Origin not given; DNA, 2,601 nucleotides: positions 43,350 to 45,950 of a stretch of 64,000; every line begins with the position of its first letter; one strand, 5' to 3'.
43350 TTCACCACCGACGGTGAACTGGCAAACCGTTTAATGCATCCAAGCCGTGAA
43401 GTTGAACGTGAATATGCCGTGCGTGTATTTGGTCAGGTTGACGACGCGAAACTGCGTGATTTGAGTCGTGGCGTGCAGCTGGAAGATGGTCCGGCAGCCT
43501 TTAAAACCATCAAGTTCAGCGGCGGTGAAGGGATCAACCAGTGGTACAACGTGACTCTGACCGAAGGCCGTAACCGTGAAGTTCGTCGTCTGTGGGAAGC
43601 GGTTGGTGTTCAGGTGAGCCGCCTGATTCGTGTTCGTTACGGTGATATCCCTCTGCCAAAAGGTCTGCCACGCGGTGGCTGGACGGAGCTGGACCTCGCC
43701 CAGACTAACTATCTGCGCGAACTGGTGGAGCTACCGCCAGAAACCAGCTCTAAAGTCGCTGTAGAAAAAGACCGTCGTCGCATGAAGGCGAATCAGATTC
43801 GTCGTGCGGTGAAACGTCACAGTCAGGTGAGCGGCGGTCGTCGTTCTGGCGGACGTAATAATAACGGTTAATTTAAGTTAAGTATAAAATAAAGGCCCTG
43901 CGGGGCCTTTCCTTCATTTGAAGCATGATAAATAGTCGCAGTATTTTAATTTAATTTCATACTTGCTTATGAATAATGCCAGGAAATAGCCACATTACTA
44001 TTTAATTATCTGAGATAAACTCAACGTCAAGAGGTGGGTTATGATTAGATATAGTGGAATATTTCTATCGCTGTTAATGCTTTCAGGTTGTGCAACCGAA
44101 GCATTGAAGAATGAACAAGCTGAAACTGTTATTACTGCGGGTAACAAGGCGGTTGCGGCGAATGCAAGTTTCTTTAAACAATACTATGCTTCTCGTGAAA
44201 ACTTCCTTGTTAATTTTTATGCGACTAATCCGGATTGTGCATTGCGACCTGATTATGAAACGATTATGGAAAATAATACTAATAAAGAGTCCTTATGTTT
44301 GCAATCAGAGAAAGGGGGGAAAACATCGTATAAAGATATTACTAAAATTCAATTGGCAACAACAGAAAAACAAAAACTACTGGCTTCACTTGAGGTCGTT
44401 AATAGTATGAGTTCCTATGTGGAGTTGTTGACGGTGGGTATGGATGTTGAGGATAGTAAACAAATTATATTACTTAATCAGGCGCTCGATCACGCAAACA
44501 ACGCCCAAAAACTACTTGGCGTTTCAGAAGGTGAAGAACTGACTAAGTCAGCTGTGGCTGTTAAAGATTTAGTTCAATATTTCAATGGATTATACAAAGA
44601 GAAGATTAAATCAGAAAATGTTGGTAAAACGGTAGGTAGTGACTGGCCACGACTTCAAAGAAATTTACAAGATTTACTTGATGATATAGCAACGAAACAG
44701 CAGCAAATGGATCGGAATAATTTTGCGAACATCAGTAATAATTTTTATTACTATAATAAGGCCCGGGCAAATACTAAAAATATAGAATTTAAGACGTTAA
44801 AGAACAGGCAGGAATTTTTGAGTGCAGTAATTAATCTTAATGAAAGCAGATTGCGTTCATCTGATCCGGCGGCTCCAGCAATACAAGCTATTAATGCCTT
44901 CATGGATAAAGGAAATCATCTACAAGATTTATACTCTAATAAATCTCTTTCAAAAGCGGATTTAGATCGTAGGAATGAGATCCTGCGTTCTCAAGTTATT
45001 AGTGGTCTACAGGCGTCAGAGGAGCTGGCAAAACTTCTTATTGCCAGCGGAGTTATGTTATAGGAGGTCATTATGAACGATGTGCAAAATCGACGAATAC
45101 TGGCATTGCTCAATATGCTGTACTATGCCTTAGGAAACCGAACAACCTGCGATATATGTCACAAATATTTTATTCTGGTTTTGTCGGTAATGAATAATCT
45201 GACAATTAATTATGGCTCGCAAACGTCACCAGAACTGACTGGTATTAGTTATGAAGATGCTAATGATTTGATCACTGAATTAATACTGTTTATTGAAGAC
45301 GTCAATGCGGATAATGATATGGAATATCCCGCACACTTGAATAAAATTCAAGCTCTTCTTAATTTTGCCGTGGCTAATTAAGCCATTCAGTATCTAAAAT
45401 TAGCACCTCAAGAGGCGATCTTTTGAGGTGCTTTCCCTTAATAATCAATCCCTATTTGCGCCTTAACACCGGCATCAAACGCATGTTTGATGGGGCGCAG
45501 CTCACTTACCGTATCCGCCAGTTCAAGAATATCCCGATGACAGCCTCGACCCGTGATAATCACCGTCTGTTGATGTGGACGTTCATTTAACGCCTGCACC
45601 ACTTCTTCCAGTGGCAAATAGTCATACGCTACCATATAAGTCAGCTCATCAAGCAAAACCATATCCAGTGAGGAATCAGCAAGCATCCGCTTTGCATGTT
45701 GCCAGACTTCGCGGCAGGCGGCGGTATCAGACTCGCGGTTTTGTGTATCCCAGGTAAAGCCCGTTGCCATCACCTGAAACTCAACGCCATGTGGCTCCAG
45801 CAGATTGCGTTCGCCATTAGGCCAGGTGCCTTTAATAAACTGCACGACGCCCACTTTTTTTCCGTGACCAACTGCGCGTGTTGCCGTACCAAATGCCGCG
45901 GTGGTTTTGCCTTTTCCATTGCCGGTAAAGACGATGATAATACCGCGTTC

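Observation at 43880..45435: AT-rich two-gene islet inserted between rluB and btuR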

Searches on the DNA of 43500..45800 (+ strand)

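Call 3: search_dna_similar(query=window:43600-45700:+, collection=ecoli_genomes, mode=near, max_rows=40, rows=spread)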
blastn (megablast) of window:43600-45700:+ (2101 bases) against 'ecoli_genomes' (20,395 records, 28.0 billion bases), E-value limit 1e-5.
Records with a match: 5423; places in all: 5425; records where one place covers at least 80% of the query: 896.
Genomes with a match: 5422 of 5426; with a place that covers at least 80% of the query: 896. Places per genome that has any: lowest 1, median 1, highest 2. On chromosomes: 5419 places; on plasmids: 6.
Best place of each record, by identity: >=99% 5; 95-99% 4693; 90-95% 527; 80-90% 198.
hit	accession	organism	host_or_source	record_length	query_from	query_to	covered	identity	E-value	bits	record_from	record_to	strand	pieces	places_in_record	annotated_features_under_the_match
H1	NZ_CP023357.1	Escherichia coli strain 317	canine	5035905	1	2101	100%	98.4%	0e+0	3698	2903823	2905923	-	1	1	hypothetical protein (x2) | rluB: 23S rRNA pseudouridine(2605) synthase RluB | cobO: cob(I)yrinic acid a,c-diamide adenosyltransferase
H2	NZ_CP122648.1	Escherichia coli strain ETEC4077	Sus scrofa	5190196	1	2101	100%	98.1%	0e+0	3664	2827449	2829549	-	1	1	hypothetical protein (x2) | rluB: 23S rRNA pseudouridine(2605) synthase RluB | cobO: cob(I)yrinic acid a,c-diamide adenosyltransferase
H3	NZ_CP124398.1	Escherichia coli strain AVS0967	wastewater efflux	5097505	1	2101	100%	98.0%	0e+0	3642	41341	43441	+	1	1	hypothetical protein (x2) | rluB: 23S rRNA pseudouridine(2605) synthase RluB | cobO: cob(I)yrinic acid a,c-diamide adenosyltransferase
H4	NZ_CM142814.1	Escherichia coli strain GPEC172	chicken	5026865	1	2101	100%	98.0%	0e+0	3642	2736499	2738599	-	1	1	hypothetical protein (x2) | rluB: 23S rRNA pseudouridine(2605) synthase RluB | cobO: cob(I)yrinic acid a,c-diamide adenosyltransferase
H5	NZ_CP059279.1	Escherichia coli strain C7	water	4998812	1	2101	100%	97.9%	0e+0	3637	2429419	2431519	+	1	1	hypothetical protein (x2) | rluB: 23S rRNA pseudouridine(2605) synthase RluB | cobO: cob(I)yrinic acid a,c-diamide adenosyltransferase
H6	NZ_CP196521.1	Escherichia coli strain S931B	Homo sapiens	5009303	1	2101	100%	97.9%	0e+0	3635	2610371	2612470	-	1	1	hypothetical protein (x2) | rluB: 23S rRNA pseudouridine(2605) synthase RluB | cobO: cob(I)yrinic acid a,c-diamide adenosyltransferase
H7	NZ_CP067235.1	Escherichia coli strain SBF22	surface water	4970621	1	2101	95%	82.1%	0e+0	1683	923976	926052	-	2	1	hypothetical protein (x2) | rluB: 23S rRNA pseudouridine(2605) synthase RluB | cobO: cob(I)yrinic acid a,c-diamide adenosyltransferase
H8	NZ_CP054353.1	Escherichia coli strain SCU-172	Homo sapiens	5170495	1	657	31%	98.9%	0e+0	1193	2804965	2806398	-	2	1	IS1-like element IS1A family transposase | rluB: 23S rRNA pseudouridine(2605) synthase RluB | hypothetical protein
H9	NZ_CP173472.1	Escherichia coli strain 98224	Homo sapiens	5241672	1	657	31%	96.3%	0e+0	1081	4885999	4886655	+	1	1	rluB: 23S rRNA pseudouridine(2605) synthase RluB | hypothetical protein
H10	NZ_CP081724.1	Escherichia coli strain CX07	-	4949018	1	2101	26%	98.2%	1e-129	943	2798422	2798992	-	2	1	rluB: 23S rRNA pseudouridine(2605) synthase RluB | cobO: cob(I)yrinic acid a,c-diamide adenosyltransferase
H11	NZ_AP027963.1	Escherichia coli strain VE-T9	-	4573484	1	2101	26%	97.4%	1e-130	925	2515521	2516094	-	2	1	rluB: 23S rRNA pseudouridine(2605) synthase RluB | cobO: cob(I)yrinic acid a,c-diamide adenosyltransferase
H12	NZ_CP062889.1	Escherichia coli O100:H21 strain Res13-Lact-ER07-18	Sus scrofa domesticus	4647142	1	2101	26%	97.4%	2e-128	921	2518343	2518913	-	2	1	rluB: 23S rRNA pseudouridine(2605) synthase RluB | cobO: cob(I)yrinic acid a,c-diamide adenosyltransferase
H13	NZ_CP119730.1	Escherichia coli strain E32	chicken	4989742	1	2101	26%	97.4%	2e-128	921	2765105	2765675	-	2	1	rluB: 23S rRNA pseudouridine(2605) synthase RluB | cobO: cob(I)yrinic acid a,c-diamide adenosyltransferase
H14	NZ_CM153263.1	Escherichia coli strain Bongo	Eastern Bongo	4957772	1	2101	26%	97.4%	2e-128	921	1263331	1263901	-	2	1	rluB: 23S rRNA pseudouridine(2605) synthase RluB | cobO: cob(I)yrinic acid a,c-diamide adenosyltransferase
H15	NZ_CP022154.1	Escherichia coli strain ABWA45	wastewater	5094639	1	2101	26%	98.5%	1e-129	943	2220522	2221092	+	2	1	rluB: 23S rRNA pseudouridine(2605) synthase RluB | cobO: cob(I)yrinic acid a,c-diamide adenosyltransferase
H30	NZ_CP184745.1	Escherichia coli strain K-12 MG1655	-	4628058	1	2101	26%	96.8%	5e-134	897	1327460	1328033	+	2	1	rluB: 23S rRNA pseudouridine(2605) synthase RluB | cobO: cob(I)yrinic acid a,c-diamide adenosyltransferase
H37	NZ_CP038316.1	Escherichia coli O157:H7 strain NE92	bovine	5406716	1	2101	26%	93.7%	1e-109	799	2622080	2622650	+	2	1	rluB: 23S rRNA pseudouridine(2605) synthase RluB | cobO: cob(I)yrinic acid a,c-diamide adenosyltransferase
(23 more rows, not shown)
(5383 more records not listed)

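Call 19: get_annotated_region(hit=H30, flank=300)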
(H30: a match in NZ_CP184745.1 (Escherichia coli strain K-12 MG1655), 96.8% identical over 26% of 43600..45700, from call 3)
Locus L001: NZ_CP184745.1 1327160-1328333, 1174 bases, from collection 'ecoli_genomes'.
description: Escherichia coli strain K-12 MG1655 chromosome, complete genome
organism: Escherichia coli strain K-12 MG1655 (NCBI taxid 562)
replicon: chromosome; assembly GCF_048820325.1
host: -; source: -; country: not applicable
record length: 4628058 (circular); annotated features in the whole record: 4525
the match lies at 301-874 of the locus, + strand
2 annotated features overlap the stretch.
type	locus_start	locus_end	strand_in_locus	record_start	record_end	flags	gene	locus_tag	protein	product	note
CDS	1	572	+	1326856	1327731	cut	rluB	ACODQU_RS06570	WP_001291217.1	23S rRNA pseudouridine(2605) synthase RluB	-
CDS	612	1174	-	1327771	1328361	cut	cobO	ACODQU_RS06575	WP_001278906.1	cob(I)yrinic acid a,c-diamide adenosyltransferase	-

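Call 20: get_annotated_region(hit=H7, flank=300)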
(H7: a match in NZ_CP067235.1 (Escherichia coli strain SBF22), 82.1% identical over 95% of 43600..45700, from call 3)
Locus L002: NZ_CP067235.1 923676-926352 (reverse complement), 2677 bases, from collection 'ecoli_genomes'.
description: Escherichia coli strain SBF22 chromosome, complete genome
organism: Escherichia coli strain SBF22 (NCBI taxid 562)
replicon: chromosome; assembly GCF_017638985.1
host: -; source: surface water; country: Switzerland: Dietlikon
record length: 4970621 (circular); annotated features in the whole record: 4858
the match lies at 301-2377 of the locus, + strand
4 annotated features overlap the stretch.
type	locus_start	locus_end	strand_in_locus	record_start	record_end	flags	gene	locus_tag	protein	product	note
CDS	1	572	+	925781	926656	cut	rluB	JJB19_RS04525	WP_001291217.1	23S rRNA pseudouridine(2605) synthase RluB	-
CDS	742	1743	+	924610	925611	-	-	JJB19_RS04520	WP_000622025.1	hypothetical protein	-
CDS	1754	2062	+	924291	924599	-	-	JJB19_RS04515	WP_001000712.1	hypothetical protein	-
CDS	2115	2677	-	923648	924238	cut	cobO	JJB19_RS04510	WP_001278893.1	cob(I)yrinic acid a,c-diamide adenosyltransferase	-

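Call 21: get_annotated_region(hit=H9, flank=6000)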
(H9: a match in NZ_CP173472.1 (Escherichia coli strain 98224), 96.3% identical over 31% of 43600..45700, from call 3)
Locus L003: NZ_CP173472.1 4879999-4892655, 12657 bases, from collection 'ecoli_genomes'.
description: Escherichia coli strain 98224 chromosome, complete genome
organism: Escherichia coli strain 98224 (NCBI taxid 562)
replicon: chromosome; assembly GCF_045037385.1
host: Homo sapiens; source: urine; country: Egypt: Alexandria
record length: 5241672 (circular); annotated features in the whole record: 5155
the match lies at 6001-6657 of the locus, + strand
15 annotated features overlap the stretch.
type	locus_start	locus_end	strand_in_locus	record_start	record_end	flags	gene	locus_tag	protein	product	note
CDS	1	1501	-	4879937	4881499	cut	trpE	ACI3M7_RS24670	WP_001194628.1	anthranilate synthase component I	-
sequence_feature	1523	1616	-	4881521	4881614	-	-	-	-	-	Trp leader region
CDS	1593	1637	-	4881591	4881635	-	trpL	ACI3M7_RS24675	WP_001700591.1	trp operon leader peptide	-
CDS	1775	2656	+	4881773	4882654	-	rnm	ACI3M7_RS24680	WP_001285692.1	RNase RNM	-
CDS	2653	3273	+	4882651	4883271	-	yciO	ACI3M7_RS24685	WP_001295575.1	L-threonylcarbamoyladenylate synthase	-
CDS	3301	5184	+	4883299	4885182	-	yciQ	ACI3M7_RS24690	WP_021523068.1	DUF2207 domain-containing protein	-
CDS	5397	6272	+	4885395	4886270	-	rluB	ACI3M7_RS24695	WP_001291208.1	23S rRNA pseudouridine(2605) synthase RluB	-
CDS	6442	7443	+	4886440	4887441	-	-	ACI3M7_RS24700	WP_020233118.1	hypothetical protein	-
CDS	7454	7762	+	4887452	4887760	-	-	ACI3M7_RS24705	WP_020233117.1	hypothetical protein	-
CDS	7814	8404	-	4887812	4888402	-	cobO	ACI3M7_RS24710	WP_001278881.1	cob(I)yrinic acid a,c-diamide adenosyltransferase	-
CDS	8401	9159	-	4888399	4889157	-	yciK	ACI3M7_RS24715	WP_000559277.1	YciK family oxidoreductase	-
CDS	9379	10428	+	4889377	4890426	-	sohB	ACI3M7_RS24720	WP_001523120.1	protease SohB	-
CDS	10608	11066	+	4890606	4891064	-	tnpA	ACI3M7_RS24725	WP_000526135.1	IS200/IS605-like element IS200C family transposase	-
CDS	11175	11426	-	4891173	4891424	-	yciN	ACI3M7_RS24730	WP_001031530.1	YciN family protein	-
CDS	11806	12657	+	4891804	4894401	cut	topA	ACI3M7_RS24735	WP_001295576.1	type I DNA topoisomerase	-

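Call 47: search_dna_similar(query=window:43872-45437:+, collection=ecoli_genomes, mode=distant, max_rows=40, rows=spread)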
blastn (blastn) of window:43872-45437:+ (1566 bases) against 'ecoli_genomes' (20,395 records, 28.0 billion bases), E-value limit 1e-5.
Records with a match: 1237; places in all: 1238; records where one place covers at least 80% of the query: 1234.
Genomes with a match: 1237 of 5426; with a place that covers at least 80% of the query: 1234. Places per genome that has any: lowest 1, median 1, highest 2. On chromosomes: 1237 places; on plasmids: 1.
Best place of each record, by identity: 95-99% 778; 60-80% 459.
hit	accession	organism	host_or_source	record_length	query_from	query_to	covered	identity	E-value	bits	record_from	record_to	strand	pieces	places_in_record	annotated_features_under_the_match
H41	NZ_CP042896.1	Escherichia coli strain CFSAN061771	missing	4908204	1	1566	100%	98.9%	0e+0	2744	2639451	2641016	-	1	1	hypothetical protein (x2)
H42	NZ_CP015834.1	Escherichia coli strain MS6198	Homo sapiens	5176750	1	1566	100%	98.8%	0e+0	2739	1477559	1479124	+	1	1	hypothetical protein (x2)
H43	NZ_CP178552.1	Escherichia coli strain WWCOL-236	wastewater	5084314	1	1566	100%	98.8%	0e+0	2739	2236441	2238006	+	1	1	hypothetical protein (x2)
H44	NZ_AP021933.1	Escherichia coli strain WP2-W18-ESBL-08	-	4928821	1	1564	100%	98.9%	0e+0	2745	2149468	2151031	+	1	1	hypothetical protein (x2)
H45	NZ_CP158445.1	Escherichia coli strain 536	Homo sapiens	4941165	1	1564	100%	98.9%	0e+0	2745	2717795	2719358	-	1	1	hypothetical protein (x2)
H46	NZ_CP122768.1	Escherichia coli strain ETEC1738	Sus scrofa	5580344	1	1566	100%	98.7%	0e+0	2735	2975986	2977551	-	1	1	hypothetical protein (x2)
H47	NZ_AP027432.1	Escherichia coli strain EC581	Sus scrofa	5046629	1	1566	100%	98.5%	0e+0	2717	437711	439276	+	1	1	hypothetical protein (x2)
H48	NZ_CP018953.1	Escherichia coli strain Ecol_276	Homo sapiens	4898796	1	1564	100%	98.3%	0e+0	2704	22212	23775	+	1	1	hypothetical protein (x2)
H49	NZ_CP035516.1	Escherichia coli strain U14A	Homo sapiens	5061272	1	1564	100%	98.3%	0e+0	2704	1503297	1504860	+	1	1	hypothetical protein (x2)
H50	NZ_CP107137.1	Escherichia coli strain S5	human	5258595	1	1564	100%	98.3%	0e+0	2704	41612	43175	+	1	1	hypothetical protein (x2)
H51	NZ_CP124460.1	Escherichia coli strain AVS0947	environmental: river/lake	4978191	1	1564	100%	98.3%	0e+0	2704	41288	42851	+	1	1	hypothetical protein (x2)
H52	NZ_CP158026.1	Escherichia coli strain FDN-4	chicken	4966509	1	1564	100%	98.3%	0e+0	2704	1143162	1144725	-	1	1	hypothetical protein (x2)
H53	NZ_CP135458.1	Escherichia coli strain isolateI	Homo sapiens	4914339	1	1564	100%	98.3%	0e+0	2704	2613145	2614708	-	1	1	hypothetical protein (x2)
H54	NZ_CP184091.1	Escherichia coli strain AZ184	Homo sapiens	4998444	1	1564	100%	98.3%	0e+0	2704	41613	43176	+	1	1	hypothetical protein (x2)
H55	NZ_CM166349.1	Escherichia coli strain CH4794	Homo sapiens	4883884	1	1564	100%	98.3%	0e+0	2704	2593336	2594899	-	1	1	hypothetical protein (x2)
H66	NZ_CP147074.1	Escherichia coli strain JSWP021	municipal wastewater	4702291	1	1564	100%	75.2%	0e+0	1051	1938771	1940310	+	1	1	hypothetical protein (x2)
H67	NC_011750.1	Escherichia coli IAI39 strain IAI39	-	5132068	1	1564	100%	74.8%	0e+0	1021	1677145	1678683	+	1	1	hypothetical protein (x2)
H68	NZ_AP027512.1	Escherichia coli strain LR-28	Homo sapiens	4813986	1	1564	100%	74.7%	0e+0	1015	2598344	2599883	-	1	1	hypothetical protein (x2)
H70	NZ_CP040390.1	Escherichia coli strain A1_136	Larus sp. (gull)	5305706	1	1564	100%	74.4%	0e+0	989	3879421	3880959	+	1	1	hypothetical protein (x2)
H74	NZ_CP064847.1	Escherichia coli strain 20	wastewater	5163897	1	1566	100%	74.3%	0e+0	987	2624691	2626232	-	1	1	hypothetical protein (x2)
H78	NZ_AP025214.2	Escherichia coli strain 2017.09.02CC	Homo sapiens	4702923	1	1564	100%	74.1%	0e+0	977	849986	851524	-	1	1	hypothetical protein (x2)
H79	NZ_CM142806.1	Escherichia coli strain GPEC657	chicken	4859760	1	1564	100%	74.1%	0e+0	977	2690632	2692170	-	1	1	hypothetical protein | amino acid kinase family protein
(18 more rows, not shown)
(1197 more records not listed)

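Call 53: get_annotated_region(hit=H45, flank=1500)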
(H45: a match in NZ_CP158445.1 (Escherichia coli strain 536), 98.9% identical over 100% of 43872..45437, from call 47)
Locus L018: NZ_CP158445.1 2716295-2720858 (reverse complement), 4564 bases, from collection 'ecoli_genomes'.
description: Escherichia coli strain 536 chromosome, complete genome
organism: Escherichia coli strain 536 (NCBI taxid 562)
replicon: chromosome; assembly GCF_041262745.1
host: Homo sapiens; source: urine; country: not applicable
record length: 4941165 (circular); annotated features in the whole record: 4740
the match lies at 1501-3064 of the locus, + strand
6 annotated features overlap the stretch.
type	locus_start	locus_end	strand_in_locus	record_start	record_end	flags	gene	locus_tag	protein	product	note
CDS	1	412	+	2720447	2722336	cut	yciQ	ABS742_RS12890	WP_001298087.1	DUF2207 domain-containing protein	-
CDS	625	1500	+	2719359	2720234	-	rluB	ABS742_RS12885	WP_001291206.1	23S rRNA pseudouridine(2605) synthase RluB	-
CDS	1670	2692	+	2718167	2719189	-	-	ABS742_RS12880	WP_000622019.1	hypothetical protein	-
CDS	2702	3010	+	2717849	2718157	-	-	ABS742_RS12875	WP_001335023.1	hypothetical protein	-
CDS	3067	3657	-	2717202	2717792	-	cobO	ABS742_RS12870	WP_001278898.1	cob(I)yrinic acid a,c-diamide adenosyltransferase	-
CDS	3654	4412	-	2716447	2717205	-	yciK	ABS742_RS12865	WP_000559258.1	YciK family oxidoreductase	-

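Call 54: get_annotated_region(hit=H67, flank=1500)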
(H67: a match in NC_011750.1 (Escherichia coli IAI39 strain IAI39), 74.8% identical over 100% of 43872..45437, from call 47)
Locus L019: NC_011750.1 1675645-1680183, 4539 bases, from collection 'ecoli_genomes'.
description: Escherichia coli IAI39, complete sequence
organism: Escherichia coli IAI39 strain IAI39 (NCBI taxid 585057)
replicon: chromosome; assembly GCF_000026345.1
host: -; source: -; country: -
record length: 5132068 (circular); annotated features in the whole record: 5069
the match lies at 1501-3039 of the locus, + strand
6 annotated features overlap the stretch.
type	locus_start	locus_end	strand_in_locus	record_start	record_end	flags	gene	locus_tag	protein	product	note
CDS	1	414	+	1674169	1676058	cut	yciQ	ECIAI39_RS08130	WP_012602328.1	DUF2207 domain-containing protein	-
CDS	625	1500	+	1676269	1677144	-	rluB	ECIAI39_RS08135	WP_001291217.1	23S rRNA pseudouridine(2605) synthase RluB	-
CDS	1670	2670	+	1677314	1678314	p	-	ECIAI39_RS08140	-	hypothetical protein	frameshifted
CDS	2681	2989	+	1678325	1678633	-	-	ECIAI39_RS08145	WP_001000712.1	hypothetical protein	-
CDS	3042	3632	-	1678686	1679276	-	cobO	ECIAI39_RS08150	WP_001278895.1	cob(I)yrinic acid a,c-diamide adenosyltransferase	-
CDS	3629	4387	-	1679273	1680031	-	yciK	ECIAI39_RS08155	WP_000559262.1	YciK family oxidoreductase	-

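Call 55: get_annotated_region(hit=H79, flank=3000)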
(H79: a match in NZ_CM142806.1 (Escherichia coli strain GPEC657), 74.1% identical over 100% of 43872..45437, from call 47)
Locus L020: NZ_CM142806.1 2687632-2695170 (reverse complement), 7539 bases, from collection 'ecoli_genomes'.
description: Escherichia coli strain GPEC657 chromosome, whole genome shotgun sequence
organism: Escherichia coli strain GPEC657 (NCBI taxid 562)
replicon: chromosome; assembly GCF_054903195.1
host: -; source: chicken; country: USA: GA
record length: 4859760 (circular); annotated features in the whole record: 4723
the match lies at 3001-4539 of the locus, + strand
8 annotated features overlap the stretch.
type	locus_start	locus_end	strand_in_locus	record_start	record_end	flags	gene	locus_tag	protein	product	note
CDS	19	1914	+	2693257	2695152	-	yciQ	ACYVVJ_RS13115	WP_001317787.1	DUF2207 domain-containing protein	-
CDS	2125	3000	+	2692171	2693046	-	rluB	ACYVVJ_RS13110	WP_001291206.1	23S rRNA pseudouridine(2605) synthase RluB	-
CDS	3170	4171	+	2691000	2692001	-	-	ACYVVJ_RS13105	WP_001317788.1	hypothetical protein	-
CDS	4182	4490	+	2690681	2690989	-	-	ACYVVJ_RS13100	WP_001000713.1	amino acid kinase family protein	-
CDS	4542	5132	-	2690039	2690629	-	cobO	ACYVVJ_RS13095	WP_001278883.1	cob(I)yrinic acid a,c-diamide adenosyltransferase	-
CDS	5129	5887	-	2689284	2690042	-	yciK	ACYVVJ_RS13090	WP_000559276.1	YciK family oxidoreductase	-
CDS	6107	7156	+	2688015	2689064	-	sohB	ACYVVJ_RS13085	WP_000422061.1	protease SohB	-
CDS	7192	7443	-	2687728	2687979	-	yciN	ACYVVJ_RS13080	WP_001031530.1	YciN family protein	-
